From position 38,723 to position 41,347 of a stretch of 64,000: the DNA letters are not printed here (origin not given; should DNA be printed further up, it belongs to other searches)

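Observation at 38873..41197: Clp/Hsp100 ATPase in which both substrate-threading pore-loop tyrosines are replaced by Asp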

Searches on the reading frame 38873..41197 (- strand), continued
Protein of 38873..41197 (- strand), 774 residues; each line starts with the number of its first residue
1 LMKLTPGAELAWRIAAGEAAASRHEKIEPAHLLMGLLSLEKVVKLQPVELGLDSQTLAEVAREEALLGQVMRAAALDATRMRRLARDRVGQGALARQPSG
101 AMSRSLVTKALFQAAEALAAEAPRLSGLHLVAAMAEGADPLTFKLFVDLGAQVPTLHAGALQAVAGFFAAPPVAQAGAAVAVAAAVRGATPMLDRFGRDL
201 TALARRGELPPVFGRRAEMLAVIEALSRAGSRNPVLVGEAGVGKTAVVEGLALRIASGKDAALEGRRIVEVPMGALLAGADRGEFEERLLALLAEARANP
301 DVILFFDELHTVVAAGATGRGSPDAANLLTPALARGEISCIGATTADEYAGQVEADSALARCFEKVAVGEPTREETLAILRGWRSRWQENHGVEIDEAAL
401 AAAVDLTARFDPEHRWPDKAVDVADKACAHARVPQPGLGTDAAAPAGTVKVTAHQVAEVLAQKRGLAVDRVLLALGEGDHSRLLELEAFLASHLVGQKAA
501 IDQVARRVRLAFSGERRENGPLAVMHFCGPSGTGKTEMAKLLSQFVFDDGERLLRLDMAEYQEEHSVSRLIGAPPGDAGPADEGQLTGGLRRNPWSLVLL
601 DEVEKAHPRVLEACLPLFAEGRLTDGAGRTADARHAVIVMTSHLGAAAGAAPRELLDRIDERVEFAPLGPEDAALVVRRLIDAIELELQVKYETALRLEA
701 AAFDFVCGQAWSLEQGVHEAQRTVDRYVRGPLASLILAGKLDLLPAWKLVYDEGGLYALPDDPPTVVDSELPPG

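Call 38: find_encoding_contigs(protein=P0005, flank=8000, max_places=1)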
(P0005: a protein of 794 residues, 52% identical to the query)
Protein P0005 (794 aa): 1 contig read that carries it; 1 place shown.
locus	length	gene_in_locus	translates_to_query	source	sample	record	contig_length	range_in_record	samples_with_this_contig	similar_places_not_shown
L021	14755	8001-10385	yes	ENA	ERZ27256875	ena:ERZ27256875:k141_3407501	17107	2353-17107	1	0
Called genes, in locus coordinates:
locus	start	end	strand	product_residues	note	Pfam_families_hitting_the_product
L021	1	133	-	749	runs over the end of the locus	PF13620:CarboxypepD_reg (weak), PF07715:Plug, PF00593:TonB_dep_Rec_b-barrel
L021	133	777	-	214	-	PF06439:3keto-disac_hyd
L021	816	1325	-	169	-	-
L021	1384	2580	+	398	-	PF25917:BSH_RND, PF25973:BSH_CzcB, PF25954:Beta-barrel_RND_2, PF25967:RND-MFP_C (weak), PF25975:CzcB_C (weak), PF25989:YknX_C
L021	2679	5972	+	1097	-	PF00873:ACR_tran, PF03176:MMPL (weak)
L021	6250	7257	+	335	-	PF14258:DUF4350, PF23355:IFT52_GIFT (faint), PF27016:TCAF_N (faint)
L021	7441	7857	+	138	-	-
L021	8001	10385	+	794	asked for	PF02861:Clp_N (faint), PF13401:AAA_22 (faint), PF13191:AAA_16 (weak), PF00004:AAA, PF17871:AAA_lid_9, PF07724:AAA_2, PF07728:AAA_5, PF10431:ClpB_D2-small, +2 more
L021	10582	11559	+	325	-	PF04932:Wzy_C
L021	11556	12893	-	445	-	PF02310:B12-binding, PF04055:Radical_SAM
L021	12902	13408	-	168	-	PF01894:YjbQ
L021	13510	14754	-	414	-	?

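Call 53: predict_structure(alignment_id=A2)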
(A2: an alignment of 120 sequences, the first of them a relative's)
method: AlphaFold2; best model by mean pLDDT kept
length: 773 residues; sequences in the alignment: 120
mean_pLDDT: 91.0   pTM: 0.69
mean pLDDT of the five models: 91.0, 90.0, 90.0, 89.7, 89.5
residues with pLDDT >= 90: 618; 70-90: 89; 50-70: 49; < 50: 17
segments of 3 or more residues with pLDDT < 50: 174-186
pLDDT, mean of each block of 10 residues (from residue 1): 95 97 98 97 86 93 97 94 97 94 97 97 97 98 96 97 91 49 58 95 94 94 89 96 97 96 96 88 92 96 95 69 82 95 96 94 97 96 94 97 94 94 96 63 74 96 87 80 95 97 95 78 96 97 90 97 94 71 94 94 95 95 89 95 70 91 97 97 97 97 97 96 97 97 97 94 58 45
secondary structure, 60 per line:
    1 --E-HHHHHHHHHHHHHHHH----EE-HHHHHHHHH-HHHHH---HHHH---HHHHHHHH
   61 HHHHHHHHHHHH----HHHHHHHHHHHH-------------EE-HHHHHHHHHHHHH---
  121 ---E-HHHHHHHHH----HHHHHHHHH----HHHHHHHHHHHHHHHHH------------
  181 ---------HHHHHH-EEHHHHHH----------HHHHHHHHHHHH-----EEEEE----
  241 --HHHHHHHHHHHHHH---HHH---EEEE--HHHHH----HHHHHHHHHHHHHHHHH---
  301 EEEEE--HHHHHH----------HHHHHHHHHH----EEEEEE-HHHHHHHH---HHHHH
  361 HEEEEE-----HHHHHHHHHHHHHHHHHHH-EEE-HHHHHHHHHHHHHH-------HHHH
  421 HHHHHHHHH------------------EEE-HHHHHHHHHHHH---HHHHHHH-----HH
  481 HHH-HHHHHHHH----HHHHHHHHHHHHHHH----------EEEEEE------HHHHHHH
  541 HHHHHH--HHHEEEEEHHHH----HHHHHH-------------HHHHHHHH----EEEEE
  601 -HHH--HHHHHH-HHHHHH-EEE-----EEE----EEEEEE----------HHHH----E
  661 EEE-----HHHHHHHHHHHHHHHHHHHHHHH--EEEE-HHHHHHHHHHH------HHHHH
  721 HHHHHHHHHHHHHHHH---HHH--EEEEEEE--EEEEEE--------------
elements in order (helices of 4 or more, strands of 3 or more residues): H5-20 H28-36 H38-42 H46-49 H53-72 H77-88 H105-117 H126-134 H139-147 H152-168 H190-195 H199-204 H215-226 E232-236 H243-256 E266-269 H272-276 H281-297 E301-305 H308-313 H324-333 E338-343 H345-352 H356-361 E362-366 H372-390 E392-394 H396-409 H417-429 E448-450 H452-463 H467-473 H479-483 H485-492 H497-511 E522-527 H534-546 E552-556 H557-560 H565-570 H584-591 E596-600 H607-612 H614-619 E621-623 E629-631 E636-641 H652-655 E660-663 H669-691 E694-697 H699-709 H716-736 E745-751 E754-759

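Call 57: fold_search(model_id=the predicted structure, library=pdb)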
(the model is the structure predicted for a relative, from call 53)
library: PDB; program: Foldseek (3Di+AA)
matches with E <= 10: 1873; with E <= 0.001: 1562
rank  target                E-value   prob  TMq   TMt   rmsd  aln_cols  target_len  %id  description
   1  9a66_A                2.0e-54  1.00  0.66  0.63  14.3       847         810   30  Integrative model of CLPC-CLPP by crosslinking MS and deep learning (released 2024-09-18)
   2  9rai_d                5.4e-52  1.00  0.63  0.64  15.4       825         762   30  Structure of the S.aureus MecA/ClpC/ClpP degradation system (released 2025-09-10)
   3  9rai_e                1.2e-51  1.00  0.65  0.65  14.5       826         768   30  Structure of the S.aureus MecA/ClpC/ClpP degradation system (released 2025-09-10)
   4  9rai_c                2.6e-51  1.00  0.65  0.65  14.4       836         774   29  Structure of the S.aureus MecA/ClpC/ClpP degradation system (released 2025-09-10)
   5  9rai_b                4.6e-51  1.00  0.64  0.65  16.0       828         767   30  Structure of the S.aureus MecA/ClpC/ClpP degradation system (released 2025-09-10)
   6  4d2q_A                2.3e-46  1.00  0.56  0.55  20.0       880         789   29  Negative-stain electron microscopy of E. coli ClpB mutant E432A (BAP form bound to ClpP) (released 2014-06-04)
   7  9if4_D                2.5e-46  1.00  0.62  0.82   4.3       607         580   38  Structure of the Mycobacterium Tuberculosis ClpC1P1P2 complex bound to the activator Bz-Leu-Leu (released 2025-08-27)
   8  6qs4_B                3.5e-46  1.00  0.64  0.83   4.1       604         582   40  Two-Step Activation Mechanism of the ClpB Disaggregase for Sequential Substrate Threading by the Main ATPase Motor. (released 2019-07-03)
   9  6w6j_D                3.5e-46  1.00  0.63  0.68  15.5       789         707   34  The Mycobacterium tuberculosis ClpB disaggregase hexamer structure with a locally refined N-terminal domain in the pre (released 2021-05-26)
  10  9gi1_c                6.0e-46  1.00  0.64  0.83   4.2       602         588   37  Structure of the S.aureus MecA/ClpC/ClpP degradation system (released 2025-08-20)
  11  9gi1_e                9.6e-46  1.00  0.64  0.83   4.2       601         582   37  Structure of the S.aureus MecA/ClpC/ClpP degradation system (released 2025-08-20)
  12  9gi1_b                1.4e-45  1.00  0.63  0.83   4.3       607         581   37  Structure of the S.aureus MecA/ClpC/ClpP degradation system (released 2025-08-20)
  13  9if4_C                1.4e-45  1.00  0.62  0.81   5.0       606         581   38  Structure of the Mycobacterium Tuberculosis ClpC1P1P2 complex bound to the activator Bz-Leu-Leu (released 2025-08-27)
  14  6azy                  2.0e-45  1.00  0.53  0.51  28.4       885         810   29  Crystal structure of Hsp104 R328M/R757M mutant from Calcarisporiella thermophila (released 2018-10-03)
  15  9jvp_A                2.7e-45  1.00  0.64  0.83   4.0       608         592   37  CryoEM structure of M. tuberculosis ClpC1P1P2 complex bound to bortezomib, conformation 3 (released 2025-03-19)
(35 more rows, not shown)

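Call 73: search_protein_representatives(protein=P0001)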
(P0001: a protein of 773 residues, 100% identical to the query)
Query: 773 residues. Proteins with E-value up to 0.001 (for the whole library): 44766; up to 1e-10: 29808; up to 1e-30: 12675. The best 150 are listed.
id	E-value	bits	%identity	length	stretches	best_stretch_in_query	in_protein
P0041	4.4e-190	650.2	51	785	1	1-760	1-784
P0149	1.3e-174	599.1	50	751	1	3-759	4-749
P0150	6.9e-174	596.7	48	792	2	4-650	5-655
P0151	2.3e-170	585.0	46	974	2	182-750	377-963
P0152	5.6e-166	570.5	44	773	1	3-734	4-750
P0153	6.6e-166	570.3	52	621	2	191-651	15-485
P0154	9.0e-158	543.4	45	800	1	1-759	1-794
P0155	2.0e-156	539.0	42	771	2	4-661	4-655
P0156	4.3e-156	537.9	44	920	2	180-739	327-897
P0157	2.5e-155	535.4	42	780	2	4-643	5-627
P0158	1.7e-154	532.6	43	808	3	167-644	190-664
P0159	7.7e-153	527.1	45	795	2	2-647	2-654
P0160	3.7e-151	521.6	44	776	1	3-761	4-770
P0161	5.7e-149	514.3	39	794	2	2-661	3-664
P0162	1.2e-148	513.3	45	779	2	3-651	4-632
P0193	2.1e-133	462.9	47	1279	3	183-652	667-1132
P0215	8.0e-128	444.4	43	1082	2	2-648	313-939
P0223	7.8e-127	441.1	44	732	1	2-760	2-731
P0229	2.6e-126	439.4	43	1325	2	186-646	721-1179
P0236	9.0e-125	434.3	47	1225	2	181-651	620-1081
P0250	1.6e-121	423.6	51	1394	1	185-645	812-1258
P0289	8.5e-118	411.3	51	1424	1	169-645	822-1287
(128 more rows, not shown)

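Call 75: search_protein_families(library=pfam, proteins=[P0193, P0229, P0236, P0250, P0289, P0151, P0215], max_evalue=0.000001)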
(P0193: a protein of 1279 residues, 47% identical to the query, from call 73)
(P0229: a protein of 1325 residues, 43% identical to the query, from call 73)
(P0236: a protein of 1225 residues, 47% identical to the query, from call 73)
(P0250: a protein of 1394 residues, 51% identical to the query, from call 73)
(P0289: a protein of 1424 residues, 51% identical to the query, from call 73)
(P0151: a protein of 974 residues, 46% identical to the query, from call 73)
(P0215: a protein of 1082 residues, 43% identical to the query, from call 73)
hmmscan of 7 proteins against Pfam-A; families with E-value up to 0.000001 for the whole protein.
P0193 (1279 aa): 10 families
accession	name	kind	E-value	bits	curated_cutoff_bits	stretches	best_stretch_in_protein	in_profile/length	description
PF07724.20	AAA_2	-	1.2e-55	188.5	27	1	999-1164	1-165/166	AAA domain (Cdc48 subfamily)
PF12770.12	CHAT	-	3.5e-36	125.6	24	1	64-335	2-289/289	CHAT domain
PF00004.35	AAA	-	7.5e-24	85.1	21.2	2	718-849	2-125/131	ATPase family associated with various cellular activities (AAA)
PF02861.25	Clp_N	-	8e-23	80.8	20.7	1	536-579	1-44/53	Clp amino terminal domain, pathogenicity island component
PF17871.7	AAA_lid_9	-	1.9e-20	73.2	22.8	1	857-922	2-67/104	AAA lid domain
PF10431.15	ClpB_D2-small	-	7e-19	68.1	21.9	1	1171-1243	1-72/81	C-terminal, D2-small domain, of ClpB protein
PF07728.20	AAA_5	-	4.8e-18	65.9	22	1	1004-1123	2-123/139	AAA domain (dynein-related subfamily)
PF13401.12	AAA_22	-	4.3e-13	50.1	27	0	1002-1099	6-110/130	AAA domain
PF01364.23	Peptidase_C25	-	1.2e-10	41.6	23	1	193-340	228-374/374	Peptidase family C25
PF13191.12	AAA_16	-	8.4e-09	36.6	32.6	1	695-741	2-51/167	AAA ATPase domain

P0229 (1325 aa): 11 families
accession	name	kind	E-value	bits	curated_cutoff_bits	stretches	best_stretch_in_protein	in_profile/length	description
PF07724.20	AAA_2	-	1.5e-60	204.5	27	1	1052-1223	1-166/166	AAA domain (Cdc48 subfamily)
PF12770.12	CHAT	-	1.3e-30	107.3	24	1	90-362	4-289/289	CHAT domain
PF17871.7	AAA_lid_9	-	5.4e-26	91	22.8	1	910-991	3-84/104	AAA lid domain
PF00004.35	AAA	-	2.4e-25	89.9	21.2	2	769-900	2-124/131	ATPase family associated with various cellular activities (AAA)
PF10431.15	ClpB_D2-small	-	4.5e-18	65.5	21.9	1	1229-1304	1-75/81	C-terminal, D2-small domain, of ClpB protein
PF02861.25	Clp_N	-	3.3e-17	62.8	20.7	0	588-629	5-46/53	Clp amino terminal domain, pathogenicity island component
PF01364.23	Peptidase_C25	-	3.9e-15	56.4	23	1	208-367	220-374/374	Peptidase family C25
PF07728.20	AAA_5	-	1e-14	55.2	22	1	1058-1176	3-123/139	AAA domain (dynein-related subfamily)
PF13191.12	AAA_16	-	3.7e-10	41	32.6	0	745-846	1-142/167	AAA ATPase domain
PF00158.32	Sigma54_activat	-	4.2e-09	36.7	20.2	0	1057-1156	25-123/168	Sigma-54 interaction domain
PF13401.12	AAA_22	-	2.7e-07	31.4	27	0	763-852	3-97/130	AAA domain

P0236 (1225 aa): 11 families
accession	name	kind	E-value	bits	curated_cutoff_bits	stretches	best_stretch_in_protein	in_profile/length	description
PF07724.20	AAA_2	-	7.5e-56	189.2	27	1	948-1120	1-165/166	AAA domain (Cdc48 subfamily)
PF12770.12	CHAT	-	2.7e-27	96.4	24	1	50-286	36-289/289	CHAT domain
PF00004.35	AAA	-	9.3e-23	81.5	21.2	2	673-789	2-111/131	ATPase family associated with various cellular activities (AAA)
PF17871.7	AAA_lid_9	-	2.3e-21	76.1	22.8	1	814-879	3-68/104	AAA lid domain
PF01364.23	Peptidase_C25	-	5.7e-14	52.6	23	1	137-287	218-370/374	Peptidase family C25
PF07728.20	AAA_5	-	2.4e-13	50.7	22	1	953-1073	2-123/139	AAA domain (dynein-related subfamily)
PF10431.15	ClpB_D2-small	-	4.5e-10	39.9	21.9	1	1127-1200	1-72/81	C-terminal, D2-small domain, of ClpB protein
PF00158.32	Sigma54_activat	-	1.2e-09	38.6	20.2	0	953-1053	25-123/168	Sigma-54 interaction domain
PF02861.25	Clp_N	-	6.2e-09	36.3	20.7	0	340-379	7-46/53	Clp amino terminal domain, pathogenicity island component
PF13401.12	AAA_22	-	1.1e-08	35.8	27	0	951-1049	6-110/130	AAA domain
PF13191.12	AAA_16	-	9.9e-07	29.8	32.6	0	650-729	2-83/167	AAA ATPase domain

P0250 (1394 aa): 26 families (the best 25 are shown)
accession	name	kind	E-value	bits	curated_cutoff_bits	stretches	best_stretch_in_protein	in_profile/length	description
PF00515.34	TPR_1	-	1.9e-60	198.8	27.8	0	280-313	1-34/34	Tetratricopeptide repeat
PF07719.23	TPR_2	-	1.3e-56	184.5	27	0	642-674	2-34/34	Tetratricopeptide repeat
PF07724.20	AAA_2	-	3e-55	187.2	27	1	1132-1299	1-166/166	AAA domain (Cdc48 subfamily)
PF13432.12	TPR_16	-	7.5e-40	135.4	32.7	1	612-674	2-64/65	Tetratricopeptide repeat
PF13431.12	TPR_17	-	4.7e-38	126.7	24.4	0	337-369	2-34/34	Tetratricopeptide repeat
PF14559.12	TPR_19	-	4.4e-36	123.5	25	1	619-661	3-45/68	Tetratricopeptide repeat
PF13428.12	TPR_14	-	1.8e-35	118.2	23.5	0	247-288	2-43/44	Tetratricopeptide repeat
PF13414.12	TPR_11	-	8e-34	115.5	26.8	0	653-685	6-38/42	TPR repeat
PF13424.12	TPR_12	-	2.4e-28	98.6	30.1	1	642-702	4-72/77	Tetratricopeptide repeat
PF00004.35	AAA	-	1.5e-25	90.6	21.2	1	861-986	2-122/131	ATPase family associated with various cellular activities (AAA)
PF13181.12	TPR_8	-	4.5e-24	82.9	25.7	0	280-312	1-33/34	Tetratricopeptide repeat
PF17871.7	AAA_lid_9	-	6.6e-24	84.3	22.8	1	1001-1067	2-68/104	AAA lid domain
PF23914.1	TPR_CcmH_CycH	-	5e-23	82.1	42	0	32-142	41-154/158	Cytochrome c-type biogenesis protein H TPR domain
PF12895.13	ANAPC3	-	3.1e-18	66.2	27.2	0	622-700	4-81/82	Anaphase-promoting complex, cyclosome, subunit 3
PF13174.12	TPR_6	-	4.7e-18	65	26.3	0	480-512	1-33/33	Tetratricopeptide repeat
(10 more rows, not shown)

P0289 (1424 aa): 23 families
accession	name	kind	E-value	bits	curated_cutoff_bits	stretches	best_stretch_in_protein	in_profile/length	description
PF07719.23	TPR_2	-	4.4e-66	214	27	0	629-655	7-33/34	Tetratricopeptide repeat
PF00515.34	TPR_1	-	5.9e-59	194.1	27.8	0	693-724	3-34/34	Tetratricopeptide repeat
PF13432.12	TPR_16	-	8e-51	170.5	32.7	5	12-71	2-61/65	Tetratricopeptide repeat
PF07724.20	AAA_2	-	2.1e-48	165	27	1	1161-1325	1-165/166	AAA domain (Cdc48 subfamily)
PF14559.12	TPR_19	-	1.7e-46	156.8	25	0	128-189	5-66/68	Tetratricopeptide repeat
PF13428.12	TPR_14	-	8.8e-46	150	23.5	0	114-156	1-43/44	Tetratricopeptide repeat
PF13181.12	TPR_8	-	1.7e-42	140.4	25.7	0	657-690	1-34/34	Tetratricopeptide repeat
PF13414.12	TPR_11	-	1.7e-41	140.1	26.8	0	630-668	1-39/42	TPR repeat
PF13431.12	TPR_17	-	1.5e-31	106.4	24.4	0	645-678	1-34/34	Tetratricopeptide repeat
PF23914.1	TPR_CcmH_CycH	-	8e-31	107.4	42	0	292-380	63-154/158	Cytochrome c-type biogenesis protein H TPR domain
PF13424.12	TPR_12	-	2.4e-29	101.8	30.1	1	693-753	5-73/77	Tetratricopeptide repeat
PF12895.13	ANAPC3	-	1.1e-24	86.9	27.2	0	422-501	2-80/82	Anaphase-promoting complex, cyclosome, subunit 3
PF00004.35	AAA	-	6.5e-24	85.3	21.2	1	890-1003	2-110/131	ATPase family associated with various cellular activities (AAA)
PF17871.7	AAA_lid_9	-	9.2e-24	83.8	22.8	1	1029-1096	1-68/104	AAA lid domain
PF13176.12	TPR_7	-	4.5e-19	67.3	27.9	0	661-688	3-30/36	Tetratricopeptide repeat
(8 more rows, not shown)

P0151 (974 aa): 8 families
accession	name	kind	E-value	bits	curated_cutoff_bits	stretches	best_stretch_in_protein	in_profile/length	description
PF07724.20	AAA_2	-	1.4e-57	194.8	27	1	712-873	2-165/166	AAA domain (Cdc48 subfamily)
PF00004.35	AAA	-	1.5e-23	84.1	21.2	2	429-562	2-127/131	ATPase family associated with various cellular activities (AAA)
PF17871.7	AAA_lid_9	-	1e-19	70.8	22.8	1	567-634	1-68/104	AAA lid domain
PF10431.15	ClpB_D2-small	-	3.7e-17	62.6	21.9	1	880-957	1-77/81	C-terminal, D2-small domain, of ClpB protein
PF07728.20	AAA_5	-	1.5e-15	57.9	22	1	716-835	2-123/139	AAA domain (dynein-related subfamily)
PF13191.12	AAA_16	-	5.5e-10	40.4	32.6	0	405-452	1-51/167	AAA ATPase domain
PF02861.25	Clp_N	-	6.1e-09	36.3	20.7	0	127-160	15-48/53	Clp amino terminal domain, pathogenicity island component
PF13401.12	AAA_22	-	7.7e-07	29.9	27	0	717-810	9-109/130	AAA domain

P0215 (1082 aa): 8 families
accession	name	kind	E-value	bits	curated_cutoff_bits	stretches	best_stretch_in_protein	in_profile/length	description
PF07724.20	AAA_2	-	2.1e-49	168.2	27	1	811-979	1-166/166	AAA domain (Cdc48 subfamily)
PF17871.7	AAA_lid_9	-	3.8e-20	72.2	22.8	1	671-732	4-64/104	AAA lid domain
PF00004.35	AAA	-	2.3e-18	67.3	21.2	1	531-617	2-80/131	ATPase family associated with various cellular activities (AAA)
PF07728.20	AAA_5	-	2.1e-14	54.1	22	1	816-924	2-107/139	AAA domain (dynein-related subfamily)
PF13401.12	AAA_22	-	2.2e-11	44.6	27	0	814-910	6-109/130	AAA domain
PF10431.15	ClpB_D2-small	-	2.2e-10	40.8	21.9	1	985-1064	1-80/81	C-terminal, D2-small domain, of ClpB protein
PF13191.12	AAA_16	-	2.1e-09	38.5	32.6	0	508-585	2-85/167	AAA ATPase domain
PF00158.32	Sigma54_activat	-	2.6e-07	30.9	20.2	0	806-934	16-142/168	Sigma-54 interaction domain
